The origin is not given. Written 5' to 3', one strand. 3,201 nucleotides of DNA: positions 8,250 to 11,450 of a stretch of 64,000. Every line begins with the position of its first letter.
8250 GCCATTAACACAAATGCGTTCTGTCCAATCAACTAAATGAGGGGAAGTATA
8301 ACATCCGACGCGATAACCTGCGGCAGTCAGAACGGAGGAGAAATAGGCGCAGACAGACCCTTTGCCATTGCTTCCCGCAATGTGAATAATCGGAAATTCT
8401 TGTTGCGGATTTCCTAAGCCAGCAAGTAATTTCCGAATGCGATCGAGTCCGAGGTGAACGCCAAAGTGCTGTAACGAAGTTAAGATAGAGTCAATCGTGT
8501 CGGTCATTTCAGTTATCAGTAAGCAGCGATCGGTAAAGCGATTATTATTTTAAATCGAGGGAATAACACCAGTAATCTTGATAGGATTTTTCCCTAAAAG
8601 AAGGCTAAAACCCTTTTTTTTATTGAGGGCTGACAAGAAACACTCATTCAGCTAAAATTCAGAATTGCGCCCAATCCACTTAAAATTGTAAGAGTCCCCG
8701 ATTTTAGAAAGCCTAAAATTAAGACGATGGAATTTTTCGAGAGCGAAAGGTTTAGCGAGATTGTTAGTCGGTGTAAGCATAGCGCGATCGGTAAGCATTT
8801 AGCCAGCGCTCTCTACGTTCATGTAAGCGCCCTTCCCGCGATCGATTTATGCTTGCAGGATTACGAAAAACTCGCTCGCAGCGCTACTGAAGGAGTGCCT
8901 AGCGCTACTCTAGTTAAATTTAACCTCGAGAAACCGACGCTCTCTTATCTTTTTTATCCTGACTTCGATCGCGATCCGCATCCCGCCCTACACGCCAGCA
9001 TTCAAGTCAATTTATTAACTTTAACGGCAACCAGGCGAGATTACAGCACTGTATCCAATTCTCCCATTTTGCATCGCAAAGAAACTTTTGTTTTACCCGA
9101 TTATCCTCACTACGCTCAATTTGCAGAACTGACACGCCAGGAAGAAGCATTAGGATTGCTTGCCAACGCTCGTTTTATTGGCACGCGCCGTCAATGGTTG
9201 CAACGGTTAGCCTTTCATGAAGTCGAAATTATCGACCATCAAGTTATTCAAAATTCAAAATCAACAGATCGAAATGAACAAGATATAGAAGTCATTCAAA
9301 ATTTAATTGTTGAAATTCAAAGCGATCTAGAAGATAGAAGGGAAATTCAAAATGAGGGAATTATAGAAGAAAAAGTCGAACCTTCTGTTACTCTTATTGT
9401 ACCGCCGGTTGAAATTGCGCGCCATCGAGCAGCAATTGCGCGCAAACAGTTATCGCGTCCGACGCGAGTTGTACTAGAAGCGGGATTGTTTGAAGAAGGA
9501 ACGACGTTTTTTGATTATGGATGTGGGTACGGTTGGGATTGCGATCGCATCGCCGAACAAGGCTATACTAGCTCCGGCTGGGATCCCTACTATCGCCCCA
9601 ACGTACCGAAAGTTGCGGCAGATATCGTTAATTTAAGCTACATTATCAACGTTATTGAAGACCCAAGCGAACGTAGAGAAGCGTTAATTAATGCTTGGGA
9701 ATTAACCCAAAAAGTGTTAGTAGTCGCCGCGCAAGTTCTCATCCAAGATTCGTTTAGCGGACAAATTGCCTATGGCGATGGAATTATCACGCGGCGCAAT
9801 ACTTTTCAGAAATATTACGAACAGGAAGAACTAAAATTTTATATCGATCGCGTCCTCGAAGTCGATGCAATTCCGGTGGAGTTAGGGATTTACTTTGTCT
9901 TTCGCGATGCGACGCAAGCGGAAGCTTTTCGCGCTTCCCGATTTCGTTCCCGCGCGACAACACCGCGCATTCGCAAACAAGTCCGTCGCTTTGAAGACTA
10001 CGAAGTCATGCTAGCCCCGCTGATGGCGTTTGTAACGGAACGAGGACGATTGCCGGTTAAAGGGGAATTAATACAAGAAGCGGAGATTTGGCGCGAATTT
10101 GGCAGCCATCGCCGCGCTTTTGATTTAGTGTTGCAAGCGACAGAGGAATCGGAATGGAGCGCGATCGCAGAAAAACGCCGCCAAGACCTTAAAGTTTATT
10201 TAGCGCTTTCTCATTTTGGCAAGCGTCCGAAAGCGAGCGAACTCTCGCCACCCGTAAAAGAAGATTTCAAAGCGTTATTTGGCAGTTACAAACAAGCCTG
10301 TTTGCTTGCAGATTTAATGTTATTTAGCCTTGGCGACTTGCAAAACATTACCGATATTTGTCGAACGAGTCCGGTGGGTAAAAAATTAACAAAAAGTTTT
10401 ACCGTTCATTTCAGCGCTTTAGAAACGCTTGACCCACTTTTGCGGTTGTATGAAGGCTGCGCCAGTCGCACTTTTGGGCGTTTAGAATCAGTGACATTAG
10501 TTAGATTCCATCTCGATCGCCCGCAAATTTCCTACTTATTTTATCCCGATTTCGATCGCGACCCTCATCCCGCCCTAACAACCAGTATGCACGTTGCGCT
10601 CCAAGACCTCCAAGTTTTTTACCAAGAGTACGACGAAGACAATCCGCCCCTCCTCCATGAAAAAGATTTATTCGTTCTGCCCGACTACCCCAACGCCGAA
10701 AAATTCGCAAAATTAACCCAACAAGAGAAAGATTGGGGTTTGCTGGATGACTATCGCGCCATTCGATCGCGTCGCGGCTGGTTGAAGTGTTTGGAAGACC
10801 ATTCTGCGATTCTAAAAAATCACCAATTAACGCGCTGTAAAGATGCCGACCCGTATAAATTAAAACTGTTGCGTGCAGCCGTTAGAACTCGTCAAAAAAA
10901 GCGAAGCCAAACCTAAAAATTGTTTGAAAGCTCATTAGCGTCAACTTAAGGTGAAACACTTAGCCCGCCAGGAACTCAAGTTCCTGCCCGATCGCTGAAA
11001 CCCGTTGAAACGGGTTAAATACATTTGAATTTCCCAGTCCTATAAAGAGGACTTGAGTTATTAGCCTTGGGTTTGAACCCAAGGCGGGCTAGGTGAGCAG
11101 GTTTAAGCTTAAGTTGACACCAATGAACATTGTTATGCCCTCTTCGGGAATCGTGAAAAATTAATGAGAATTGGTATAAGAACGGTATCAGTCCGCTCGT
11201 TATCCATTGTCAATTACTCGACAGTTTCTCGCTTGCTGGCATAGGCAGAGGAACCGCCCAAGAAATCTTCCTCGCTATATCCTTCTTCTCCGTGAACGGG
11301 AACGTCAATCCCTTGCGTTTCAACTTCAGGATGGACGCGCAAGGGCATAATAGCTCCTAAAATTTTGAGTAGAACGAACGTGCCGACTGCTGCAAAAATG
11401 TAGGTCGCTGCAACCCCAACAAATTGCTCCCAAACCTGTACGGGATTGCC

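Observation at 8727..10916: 729-aa methyltransferase-like protein with an internally duplicated ~100-aa flanking domain and no partner genes nearby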

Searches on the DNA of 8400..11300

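Call 90: search_rna_families(source=window, start=8400, end=11300, threshold=evalue, max_evalue=1)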
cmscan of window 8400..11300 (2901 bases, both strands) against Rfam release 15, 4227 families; matches with E-value up to 1: 1.
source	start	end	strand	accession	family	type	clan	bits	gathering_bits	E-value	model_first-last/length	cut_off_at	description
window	11036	11084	-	RF01687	Acido-Lenti-1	Gene; sRNA;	-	29.3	37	0.00049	1-46/46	no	Acido-Lenti-1 RNA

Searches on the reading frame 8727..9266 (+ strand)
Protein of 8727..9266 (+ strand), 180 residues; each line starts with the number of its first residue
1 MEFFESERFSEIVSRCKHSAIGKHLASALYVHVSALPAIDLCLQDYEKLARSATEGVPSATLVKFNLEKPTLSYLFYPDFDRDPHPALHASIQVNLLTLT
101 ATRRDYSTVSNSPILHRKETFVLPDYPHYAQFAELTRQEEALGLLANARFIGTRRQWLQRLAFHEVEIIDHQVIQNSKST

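Call 56: predict_structure(alignment_id=A2)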
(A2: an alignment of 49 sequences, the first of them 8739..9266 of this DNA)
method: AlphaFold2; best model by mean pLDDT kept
length: 176 residues; sequences in the alignment: 49
mean_pLDDT: 96.2   pTM: 0.90
mean pLDDT of the five models: 96.2, 96.2, 95.6, 95.6, 95.5
residues with pLDDT >= 90: 166; 70-90: 8; 50-70: 1; < 50: 1
segments of 3 or more residues with pLDDT < 50: none
pLDDT, mean of each block of 10 residues (from residue 1): 95 98 98 98 97 90 98 98 98 97 97 98 99 98 94 97 97 75
secondary structure, 60 per line:
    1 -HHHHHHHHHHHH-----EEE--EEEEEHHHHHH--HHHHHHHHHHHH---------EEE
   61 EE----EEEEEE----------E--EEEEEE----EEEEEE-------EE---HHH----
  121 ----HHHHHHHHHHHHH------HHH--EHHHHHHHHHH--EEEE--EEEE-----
elements in order: H2-13 E19-21 E24-28 H29-34 H37-48 E58-62 E67-72 E86-91 E96-101 H125-137 H150-159 E162-165 E168-171

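Call 58: search_protein_families(library=pfam, proteins=[window:8727-9266:+], max_evalue=10)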
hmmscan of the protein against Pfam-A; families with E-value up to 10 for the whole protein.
window:8727-9266:+ (180 aa): 0 families

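Call 65: fold_search(model_id=the predicted structure, library=viral)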
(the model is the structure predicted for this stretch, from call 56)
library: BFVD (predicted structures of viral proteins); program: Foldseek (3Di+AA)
matches with E <= 10: 494; with E <= 0.001: 1
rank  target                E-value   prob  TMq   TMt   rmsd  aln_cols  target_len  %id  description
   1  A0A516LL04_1          9.3e-07  1.00  0.47  0.07   2.8       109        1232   23  (no name in the UniProt tables at hand)
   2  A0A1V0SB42            1.2e-01  0.25  0.24  0.21  16.9       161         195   10  Uncharacterized protein [Catovirus CTV1]
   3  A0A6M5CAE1            1.8e-01  0.66  0.25  0.43   5.5        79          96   15  (no name in the UniProt tables at hand)
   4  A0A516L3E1            1.8e-01  0.38  0.22  0.14  14.1       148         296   11  (no name in the UniProt tables at hand)
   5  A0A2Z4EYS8            2.0e-01  0.12  0.18  0.08  13.6       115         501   12  (no name in the UniProt tables at hand)
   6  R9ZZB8                3.1e-01  0.11  0.18  0.14  20.9       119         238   13  Structural protein [Cellulophaga phage phi17:2]
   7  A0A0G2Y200            5.0e-01  0.04  0.16  0.14  16.9       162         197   12  Uncharacterized protein [Acanthamoeba polyphaga mimivirus Kroon]
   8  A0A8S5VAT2            5.6e-01  0.06  0.15  0.14  16.4       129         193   12  Uncharacterized protein [Siphoviridae sp. ct0vA12]
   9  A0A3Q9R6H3            6.3e-01  0.30  0.18  0.07   7.5        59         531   17  (no name in the UniProt tables at hand)
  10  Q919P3                6.7e-01  0.14  0.17  0.04  14.0        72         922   18  CUN026 putative lef-8 late transcription factor, Rna_Pol_Beta motif, similar to AcMNPV ORF50 [Culex nigripalpus nucleopolyhedrovirus (isola…
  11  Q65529                9.0e-01  0.03  0.11  0.18  12.0        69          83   14  Non-structural protein NS-S [Guaroa virus]
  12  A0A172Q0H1            9.6e-01  0.18  0.31  0.36   9.1       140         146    8  Surface-adhesin protein E-like domain-containing protein [Acinetobacter phage vB_AbaM_ME3]
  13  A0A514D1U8            9.6e-01  0.04  0.15  0.15  15.5       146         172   11  (no name in the UniProt tables at hand)
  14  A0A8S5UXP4            1.0e+00  0.13  0.27  0.34  10.9       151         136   10  Surface-adhesin protein E [Podoviridae sp. ctW0z17]
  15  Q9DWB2                1.0e+00  0.04  0.20  0.15  19.6       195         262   11  Pr90 [Rat cytomegalovirus (strain Maastricht)]
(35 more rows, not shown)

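Call 82: search_solved_structures(query=A2, max_evalue=10)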
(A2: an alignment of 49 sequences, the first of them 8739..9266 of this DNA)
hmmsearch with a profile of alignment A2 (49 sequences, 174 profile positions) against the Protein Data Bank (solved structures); distinct sequences matched with E-value up to 10: 4.
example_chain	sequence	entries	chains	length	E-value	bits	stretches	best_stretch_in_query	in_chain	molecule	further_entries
9ll2_A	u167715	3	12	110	0.12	15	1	116-160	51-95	Copper resistance protein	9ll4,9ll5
4ney_A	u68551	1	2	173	0.32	13.6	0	15-56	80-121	Engineered protein OR277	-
2x3l_A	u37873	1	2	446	0.82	12.3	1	26-80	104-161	ORN/LYS/ARG DECARBOXYLASE FAMILY PROTEIN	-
4oan_A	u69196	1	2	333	1.5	11.5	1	27-63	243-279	TRAP dicarboxylate transporter DctP subunit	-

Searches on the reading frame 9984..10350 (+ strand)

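Call 58: search_protein_families(library=pfam, proteins=[window:9984-10350:+], max_evalue=10)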
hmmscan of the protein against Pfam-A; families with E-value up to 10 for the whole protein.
window:9984-10350:+ (122 aa): 2 families
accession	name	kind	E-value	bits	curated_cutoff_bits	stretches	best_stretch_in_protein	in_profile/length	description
PF18780.6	HNH_repeat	-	0.001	19.8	26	2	78-111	17-53/54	Homing endonuclease associated repeat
PF22777.1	VKGC_lumenal_dom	-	0.14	12.5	27.7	1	8-80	4-74/152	Vitamin K-dependent gamma-carboxylase, lumenal domain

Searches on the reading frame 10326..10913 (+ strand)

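Call 58: search_protein_families(library=pfam, proteins=[window:10326-10913:+], max_evalue=10)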
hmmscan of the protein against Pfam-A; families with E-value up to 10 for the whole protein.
window:10326-10913:+ (196 aa): 1 family
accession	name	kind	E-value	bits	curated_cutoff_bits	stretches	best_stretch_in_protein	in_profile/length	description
PF12846.13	AAA_10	-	0.068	12.6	27.5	1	118-193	68-138/362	AAA-like domain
